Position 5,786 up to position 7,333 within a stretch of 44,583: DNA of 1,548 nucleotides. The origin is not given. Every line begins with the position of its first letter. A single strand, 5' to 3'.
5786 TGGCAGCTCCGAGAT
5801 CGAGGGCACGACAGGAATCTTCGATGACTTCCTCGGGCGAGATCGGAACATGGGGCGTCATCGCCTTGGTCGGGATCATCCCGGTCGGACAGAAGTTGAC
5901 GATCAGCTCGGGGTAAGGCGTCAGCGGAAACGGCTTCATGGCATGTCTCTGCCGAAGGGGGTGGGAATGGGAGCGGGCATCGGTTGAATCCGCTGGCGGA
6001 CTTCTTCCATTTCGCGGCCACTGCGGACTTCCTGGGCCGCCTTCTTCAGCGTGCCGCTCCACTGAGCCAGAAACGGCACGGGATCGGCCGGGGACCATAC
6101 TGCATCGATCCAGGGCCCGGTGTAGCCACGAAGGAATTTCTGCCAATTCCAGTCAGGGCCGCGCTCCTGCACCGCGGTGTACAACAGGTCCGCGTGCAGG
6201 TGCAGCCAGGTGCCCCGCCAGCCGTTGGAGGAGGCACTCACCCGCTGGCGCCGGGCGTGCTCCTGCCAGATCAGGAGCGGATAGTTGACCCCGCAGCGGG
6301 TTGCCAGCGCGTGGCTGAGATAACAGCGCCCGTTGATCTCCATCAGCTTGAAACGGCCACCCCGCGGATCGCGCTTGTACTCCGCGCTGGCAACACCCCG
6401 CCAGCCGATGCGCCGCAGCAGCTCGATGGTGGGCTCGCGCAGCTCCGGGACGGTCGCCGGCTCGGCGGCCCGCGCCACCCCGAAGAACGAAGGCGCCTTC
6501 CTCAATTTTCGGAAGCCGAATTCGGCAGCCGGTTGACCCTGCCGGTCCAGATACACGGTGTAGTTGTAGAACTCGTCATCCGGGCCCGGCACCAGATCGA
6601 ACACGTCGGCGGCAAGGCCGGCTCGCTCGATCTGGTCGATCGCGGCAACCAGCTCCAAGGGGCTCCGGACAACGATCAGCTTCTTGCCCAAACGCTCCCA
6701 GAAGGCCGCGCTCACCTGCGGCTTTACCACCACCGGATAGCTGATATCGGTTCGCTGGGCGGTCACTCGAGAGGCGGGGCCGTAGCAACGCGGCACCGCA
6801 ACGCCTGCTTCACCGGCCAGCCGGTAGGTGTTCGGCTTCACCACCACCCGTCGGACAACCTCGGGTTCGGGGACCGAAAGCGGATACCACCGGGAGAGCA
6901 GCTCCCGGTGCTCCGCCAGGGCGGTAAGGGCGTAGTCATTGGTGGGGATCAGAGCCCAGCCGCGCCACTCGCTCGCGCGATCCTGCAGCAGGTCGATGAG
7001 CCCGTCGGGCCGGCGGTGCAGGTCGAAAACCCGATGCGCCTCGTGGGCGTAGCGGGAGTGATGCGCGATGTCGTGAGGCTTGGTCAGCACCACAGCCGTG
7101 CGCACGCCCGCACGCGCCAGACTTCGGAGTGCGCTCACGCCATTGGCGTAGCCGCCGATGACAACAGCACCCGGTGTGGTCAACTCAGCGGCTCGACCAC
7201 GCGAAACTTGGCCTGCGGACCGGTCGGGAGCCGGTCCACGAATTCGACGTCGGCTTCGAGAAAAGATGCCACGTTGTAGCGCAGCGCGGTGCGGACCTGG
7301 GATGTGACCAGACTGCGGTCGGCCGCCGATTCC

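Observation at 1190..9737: Eight-gene, gap-free operon combining GT4, PaaK/CapK-like ligase, ATP-grasp ligase, BKACE, FemAB-like transferase, two GNAT paralogues and a flippase: candidate undescribed glycoconjugate-decoration pathway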

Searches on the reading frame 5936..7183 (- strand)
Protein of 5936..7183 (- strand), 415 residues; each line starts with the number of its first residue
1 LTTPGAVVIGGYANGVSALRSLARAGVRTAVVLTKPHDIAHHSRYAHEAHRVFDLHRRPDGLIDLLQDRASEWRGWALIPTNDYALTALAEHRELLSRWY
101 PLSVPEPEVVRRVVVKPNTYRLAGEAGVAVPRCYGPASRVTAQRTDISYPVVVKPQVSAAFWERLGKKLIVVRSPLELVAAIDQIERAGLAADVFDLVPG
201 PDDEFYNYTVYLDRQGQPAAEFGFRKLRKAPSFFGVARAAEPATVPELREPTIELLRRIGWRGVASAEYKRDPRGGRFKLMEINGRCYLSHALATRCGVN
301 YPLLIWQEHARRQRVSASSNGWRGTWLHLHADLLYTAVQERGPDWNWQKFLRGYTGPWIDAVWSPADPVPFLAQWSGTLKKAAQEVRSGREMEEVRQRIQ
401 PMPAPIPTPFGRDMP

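Call 4: search_protein_families(library=pfam, proteins=[window:5936-7183:-], max_evalue=0.01)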
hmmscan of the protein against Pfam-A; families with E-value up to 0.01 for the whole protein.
window:5936-7183:- (415 aa): 1 family
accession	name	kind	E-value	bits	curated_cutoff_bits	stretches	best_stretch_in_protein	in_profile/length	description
PF02786.22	CPSase_L_D2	-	8.5e-06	25.9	19.8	1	243-297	136-190/211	Carbamoyl-phosphate synthase L chain, ATP binding domain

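Call 6: search_protein_families(library=ncbifam, proteins=[window:5936-7183:-], max_evalue=0.01)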
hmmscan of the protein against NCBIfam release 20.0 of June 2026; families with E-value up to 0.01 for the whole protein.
window:5936-7183:- (415 aa): 6 families
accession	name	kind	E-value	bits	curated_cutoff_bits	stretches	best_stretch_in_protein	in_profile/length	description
NF009402.0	PRK12767.1-1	equivalog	1.4e-09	37.2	218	1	9-314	10-303/329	carbamoyl phosphate synthase-like protein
NF009404.0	PRK12767.1-3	equivalog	8.9e-09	34.7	316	1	61-160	56-158/344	carbamoyl phosphate synthase-like protein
NF009405.0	PRK12767.1-4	equivalog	1.9e-08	33.7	390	1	38-314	33-293/320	carbamoyl phosphate synthase-like protein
NF009406.0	PRK12767.1-5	equivalog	0.00045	19.4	271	0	86-160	83-160/327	carbamoyl phosphate synthase-like protein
TIGR03554.1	F420_G6P_DH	equivalog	0.005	15.9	420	1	120-203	233-315/331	glucose-6-phosphate dehydrogenase (coenzyme-F420)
TIGR01369.1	CPSaseII_lrg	equivalog_domain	0.0091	13.6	1027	0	247-303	262-317/1052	carbamoyl-phosphate synthase (glutamine-hydrolyzing) large subunit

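Call 27: search_solved_structures(query=window:5936-7183:-, max_evalue=1, show_alignments=1)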
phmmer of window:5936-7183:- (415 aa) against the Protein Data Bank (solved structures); distinct sequences matched with E-value up to 1: 1.
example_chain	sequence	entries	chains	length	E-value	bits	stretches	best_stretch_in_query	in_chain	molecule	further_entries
3d7n_A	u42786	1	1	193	0.72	12.1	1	316-364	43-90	Flavodoxin, WrbA-like protein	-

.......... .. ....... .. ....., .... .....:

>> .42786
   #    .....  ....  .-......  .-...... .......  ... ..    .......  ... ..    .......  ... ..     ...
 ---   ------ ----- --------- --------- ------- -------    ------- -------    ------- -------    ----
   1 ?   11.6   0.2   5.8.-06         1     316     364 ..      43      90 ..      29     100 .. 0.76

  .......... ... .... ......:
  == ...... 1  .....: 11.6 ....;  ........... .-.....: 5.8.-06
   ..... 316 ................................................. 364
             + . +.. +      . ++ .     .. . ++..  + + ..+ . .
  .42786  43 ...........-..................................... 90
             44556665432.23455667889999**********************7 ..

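Call 55: find_homologous_proteins(query=window:5936-7183:-, max_evalue=0.00001)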
Query window:5936-7183:- (415 aa): 303 proteins with E <= 0.00001 among 8000 candidates; the best 120 are listed.
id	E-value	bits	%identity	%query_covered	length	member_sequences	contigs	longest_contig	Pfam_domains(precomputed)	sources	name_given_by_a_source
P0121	4.9e-274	927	97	100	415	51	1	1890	PF02786.23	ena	-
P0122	6.5e-269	910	94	100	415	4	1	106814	PF02786.23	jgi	jgi:predicted ATP-grasp superfamily ATP-dependent carboligase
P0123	1.9e-267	905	94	100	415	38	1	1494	PF02786.23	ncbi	-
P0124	1.0e-257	873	91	100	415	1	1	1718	PF02786.23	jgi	jgi:D-aspartate ligase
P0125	1.4e-257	873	91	100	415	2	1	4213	PF02786.23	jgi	jgi:D-aspartate ligase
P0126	7.8e-257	870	91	100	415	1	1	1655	PF02786.23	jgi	jgi:D-aspartate ligase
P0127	2.2e-236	803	85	98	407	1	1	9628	PF02786.23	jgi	jgi:D-aspartate ligase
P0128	3.1e-235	799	82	100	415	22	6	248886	PF02786.23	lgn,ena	-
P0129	1.4e-233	794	82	98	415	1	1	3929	PF02786.23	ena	-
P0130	2.7e-233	793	81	100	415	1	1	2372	PF02786.23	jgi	-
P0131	1.6e-231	787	82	99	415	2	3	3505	PF02786.23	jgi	jgi:D-aspartate ligase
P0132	2.4e-231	786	82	99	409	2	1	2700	PF02786.23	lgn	-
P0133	3.8e-231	786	82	100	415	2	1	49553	PF02786.23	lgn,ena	-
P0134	7.5e-224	762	80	99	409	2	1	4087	PF02786.23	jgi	jgi:D-aspartate ligase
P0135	1.5e-213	728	77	97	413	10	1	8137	PF02786.23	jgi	jgi:predicted ATP-grasp superfamily ATP-dependent carboligase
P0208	1.0e-132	461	50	98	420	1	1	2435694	PF02786.23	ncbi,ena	-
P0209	5.1e-131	456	51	97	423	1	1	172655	PF02786.23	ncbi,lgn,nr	ncbi:MAG TPA: hypothetical protein VFK13_04100 [Gemmatimonadaceae bacterium]|nr:hypothetical protein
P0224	2.1e-114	401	49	97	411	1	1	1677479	-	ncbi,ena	-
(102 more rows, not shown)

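Call 57: find_encoding_contigs(protein=P0208, flank=10000, max_places=1)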
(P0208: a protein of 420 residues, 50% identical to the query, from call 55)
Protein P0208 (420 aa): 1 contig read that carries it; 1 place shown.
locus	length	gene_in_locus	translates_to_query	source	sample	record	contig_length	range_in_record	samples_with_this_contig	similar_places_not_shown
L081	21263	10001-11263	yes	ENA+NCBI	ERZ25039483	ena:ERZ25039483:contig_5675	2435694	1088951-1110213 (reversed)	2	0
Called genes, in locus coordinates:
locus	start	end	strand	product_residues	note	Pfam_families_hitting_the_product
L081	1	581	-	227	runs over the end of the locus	-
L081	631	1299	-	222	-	PF02633:Creatininase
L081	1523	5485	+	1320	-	PF00672:HAMP (weak), PF00512:HisKA, PF02518:HATPase_c, PF13581:HATPase_c_2 (faint)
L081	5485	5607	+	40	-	-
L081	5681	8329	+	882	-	PF17162:DUF5118 (weak), PF17148:DUF5117, PF16313:DUF4953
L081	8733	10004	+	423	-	PF13439:Glyco_transf_4, PF13477:Glyco_trans_4_2 (faint), PF13579:Glyco_trans_4_4, PF20706:GT4-conflict, PF00534:Glycos_transf_1, PF13692:Glyco_trans_1_4, PF13524:Glyco_trans_1_2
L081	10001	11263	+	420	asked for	PF02786:CPSase_L_D2 (weak)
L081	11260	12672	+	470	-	PF27533:CapK_C (weak)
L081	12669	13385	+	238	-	PF00583:Acetyltransf_1, PF13508:Acetyltransf_7 (weak)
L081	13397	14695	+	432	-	PF08245:Mur_ligase_M, PF02875:Mur_ligase_C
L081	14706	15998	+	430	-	-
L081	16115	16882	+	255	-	PF01988:VIT1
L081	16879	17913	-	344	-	PF08240:ADH_N, PF00107:ADH_zinc_N, PF13602:ADH_zinc_N_2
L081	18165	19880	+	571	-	PF01432:Peptidase_M3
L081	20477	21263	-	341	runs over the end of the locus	-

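Call 67: predict_structure(alignment_id=A1)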
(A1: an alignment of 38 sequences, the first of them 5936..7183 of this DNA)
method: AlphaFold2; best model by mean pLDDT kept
length: 415 residues; sequences in the alignment: 38
mean_pLDDT: 91.2   pTM: 0.89
mean pLDDT of the five models: 91.2, 90.9, 90.9, 90.4, 89.2
residues with pLDDT >= 90: 315; 70-90: 82; 50-70: 8; < 50: 10
segments of 3 or more residues with pLDDT < 50: 406-415
pLDDT, mean of each block of 10 residues (from residue 1): 89 96 97 95 97 85 96 97 94 96 95 95 96 96 94 88 85 94 93 94 95 96 94 87 96 97 97 94 95 97 97 96 95 85 80 90 96 93 82 77 53 38
secondary structure, 60 per line:
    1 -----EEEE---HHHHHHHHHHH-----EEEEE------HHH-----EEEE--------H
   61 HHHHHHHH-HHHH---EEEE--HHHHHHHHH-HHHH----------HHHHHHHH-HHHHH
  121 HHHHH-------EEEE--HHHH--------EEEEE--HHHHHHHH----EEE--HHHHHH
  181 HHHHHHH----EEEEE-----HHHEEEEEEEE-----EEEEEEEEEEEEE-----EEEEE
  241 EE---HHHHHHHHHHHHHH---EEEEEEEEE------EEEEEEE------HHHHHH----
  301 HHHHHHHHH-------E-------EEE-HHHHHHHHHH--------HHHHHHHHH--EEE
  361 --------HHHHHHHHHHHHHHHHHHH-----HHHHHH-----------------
elements in order: E6-9 H13-23 E29-33 E48-51 H60-68 H70-73 E77-80 H83-91 H93-96 H107-114 H116-125 E133-136 H139-142 E151-155 H158-165 E170-172 H175-187 E192-196 E205-212 E218-230 E236-242 H246-259 E263-271 E278-284 H291-296 H301-309 E325-327 H329-338 H347-355 E358-360 H369-387 H393-398

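Call 71: fold_search(model_id=the predicted structure, library=pdb)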
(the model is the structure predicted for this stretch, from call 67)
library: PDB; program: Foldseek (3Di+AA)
matches with E <= 10: 1772; with E <= 0.001: 394
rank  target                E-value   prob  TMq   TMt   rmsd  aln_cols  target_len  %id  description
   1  2vpq_A                1.5e-15  1.00  0.61  0.57   3.7       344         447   16  Crystal structure of biotin carboxylase from S. aureus complexed with AMPPNP (released 2008-09-09)
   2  3ouu_A                3.4e-15  1.00  0.58  0.55   4.3       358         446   16  Crystal Structure of Biotin Carboxylase-beta-gamma-ATP Complex from Campylobacter jejuni (released 2010-10-20)
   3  3ouz_A                7.1e-15  1.00  0.60  0.56   4.2       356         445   16  Crystal Structure of Biotin Carboxylase-ADP complex from Campylobacter jejuni (released 2010-10-13)
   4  7kct_A                1.1e-14  1.00  0.60  0.56   4.3       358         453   18  Crystal Structure of the Hydrogenobacter thermophilus 2-Oxoglutarate Carboxylase (OGC) Biotin Carboxylase (BC) Domain  (released 2021-01-27)
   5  2pn1                  1.3e-14  1.00  0.59  0.77   8.0       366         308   17  Crystal structure of carbamoylphosphate synthase large subunit (split gene in MJ) (ZP_00538348.1) from Exiguobacterium s (released 2007-05-08)
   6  9yx2_T                1.3e-14  1.00  0.60  0.53   4.0       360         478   16  Structure of the long chain acyl-CoA carboxylase complex from Mycobacterium smegmatis with ATP, bicarbonate, and propi (released 2025-11-26)
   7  8hz4_D                1.8e-14  1.00  0.49  0.47   5.7       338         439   19  The tetrameric structure of biotin carboxylase from Chloroflexus aurantiacus in complex with bicarbonate (released 2024-01-10)
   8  3ouz_B                2.0e-14  1.00  0.59  0.56   4.2       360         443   16  Crystal Structure of Biotin Carboxylase-ADP complex from Campylobacter jejuni (released 2010-10-13)
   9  7kc7_A                2.1e-14  1.00  0.58  0.54   4.7       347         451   18  Biotin Carboxylase domain of Thermophilic 2-Oxoglutarate Carboxylase bound to ADP without Magnesium with disordered ph (released 2021-01-27)
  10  3vot_B                2.5e-14  1.00  0.57  0.59   3.7       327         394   16  Crystal structure of L-amino acid ligase from Bacillus licheniformis (released 2012-11-07)
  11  1ulz                  3.2e-14  1.00  0.50  0.46   7.5       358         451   17  Crystal structure of the biotin carboxylase subunit of pyruvate carboxylase (released 2004-03-09)
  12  3orr_A                3.3e-14  1.00  0.57  0.63   4.0       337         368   13  Crystal Structure of N5-Carboxyaminoimidazole synthetase from Staphylococcus aureus (released 2011-07-20)
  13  10bm_A                3.5e-14  1.00  0.60  0.63   5.7       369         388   14  Crystal structure of Phosphoribosylaminoimidazole carboxylase from Burkholderia xenovorans (AMP, ADP and sulfate compl (released 2026-01-21)
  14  3orr_B                3.8e-14  1.00  0.59  0.66   5.7       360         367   14  Crystal Structure of N5-Carboxyaminoimidazole synthetase from Staphylococcus aureus (released 2011-07-20)
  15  8xl6_A                3.8e-14  1.00  0.48  0.32   7.5       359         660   18  Structure of human 3-methylcrotonyl-CoA carboxylase at apo-state (MCC-Apo) (released 2024-10-30)
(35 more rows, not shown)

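Call 80: find_encoding_contigs(protein=P0209, flank=9000, max_places=1)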
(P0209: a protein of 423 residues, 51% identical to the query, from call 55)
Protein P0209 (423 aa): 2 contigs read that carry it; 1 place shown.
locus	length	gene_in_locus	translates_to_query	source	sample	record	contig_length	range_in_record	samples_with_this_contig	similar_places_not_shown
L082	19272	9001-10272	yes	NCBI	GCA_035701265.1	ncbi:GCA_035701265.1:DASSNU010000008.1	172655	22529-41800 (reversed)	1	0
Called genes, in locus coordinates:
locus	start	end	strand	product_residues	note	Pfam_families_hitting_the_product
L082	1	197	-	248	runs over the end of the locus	PF02633:Creatininase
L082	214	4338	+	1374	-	PF00672:HAMP (weak), PF00512:HisKA (weak), PF02518:HATPase_c, PF13581:HATPase_c_2 (weak)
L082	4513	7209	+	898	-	PF17148:DUF5117, PF16313:DUF4953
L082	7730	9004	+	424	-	PF13439:Glyco_transf_4, PF13579:Glyco_trans_4_4, PF20706:GT4-conflict, PF00534:Glycos_transf_1, PF13692:Glyco_trans_1_4, PF13524:Glyco_trans_1_2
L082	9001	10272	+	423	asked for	PF02786:CPSase_L_D2 (weak)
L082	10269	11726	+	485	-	PF27533:CapK_C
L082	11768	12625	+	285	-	PF00583:Acetyltransf_1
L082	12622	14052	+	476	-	PF08245:Mur_ligase_M, PF02875:Mur_ligase_C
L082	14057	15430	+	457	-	PF00501:AMP-binding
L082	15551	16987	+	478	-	PF00144:Beta-lactamase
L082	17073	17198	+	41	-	-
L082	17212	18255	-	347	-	PF08240:ADH_N, PF00107:ADH_zinc_N, PF13602:ADH_zinc_N_2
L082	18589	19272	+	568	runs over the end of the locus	PF01432:Peptidase_M3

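Call 81: find_encoding_contigs(protein=P0224, flank=9000, max_places=1)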
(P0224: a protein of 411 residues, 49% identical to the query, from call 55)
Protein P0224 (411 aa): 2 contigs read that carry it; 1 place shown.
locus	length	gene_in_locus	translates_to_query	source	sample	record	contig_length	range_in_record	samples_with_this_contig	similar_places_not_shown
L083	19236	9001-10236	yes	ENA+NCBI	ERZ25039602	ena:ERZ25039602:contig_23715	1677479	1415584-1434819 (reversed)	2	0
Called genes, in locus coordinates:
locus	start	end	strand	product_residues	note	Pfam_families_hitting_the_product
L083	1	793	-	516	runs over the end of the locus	PF00144:Beta-lactamase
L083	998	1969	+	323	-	PF00481:PP2C (faint), PF07228:SpoIIE (faint), PF13672:PP2C_2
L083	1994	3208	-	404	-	PF00083:Sugar_tr, PF07690:MFS_1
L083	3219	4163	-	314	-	PF06439:3keto-disac_hyd, PF03544:TonB_C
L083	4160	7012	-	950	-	PF00069:Pkinase, PF03109:ABC1 (faint), PF07714:PK_Tyr_Ser-Thr, PF00930:DPPIV_N (faint), PF26550:Tricorn_2nd (faint), PF26549:Tricorn_N, PF07676:PD40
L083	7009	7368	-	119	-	PF14573:PP-binding_2 (weak), PF00550:PP-binding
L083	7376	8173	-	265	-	-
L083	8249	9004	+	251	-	PF05050:Methyltransf_21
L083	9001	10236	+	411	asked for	-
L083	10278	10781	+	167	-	PF00535:Glycos_transf_2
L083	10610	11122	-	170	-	-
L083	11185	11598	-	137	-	-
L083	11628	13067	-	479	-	-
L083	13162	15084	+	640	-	-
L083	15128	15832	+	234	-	PF02353:CMAS (weak), PF05175:MTS (weak), PF13489:Methyltransf_23, PF06325:PrmA, PF13847:Methyltransf_31, PF08241:Methyltransf_11, PF08242:Methyltransf_12, PF13649:Methyltransf_25, +1 more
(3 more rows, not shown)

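Call 95: search_protein_families(library=padloc, proteins=[window:5936-7183:-], max_evalue=0.001)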
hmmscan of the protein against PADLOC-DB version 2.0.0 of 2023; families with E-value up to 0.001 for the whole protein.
window:5936-7183:- (415 aa): 0 families
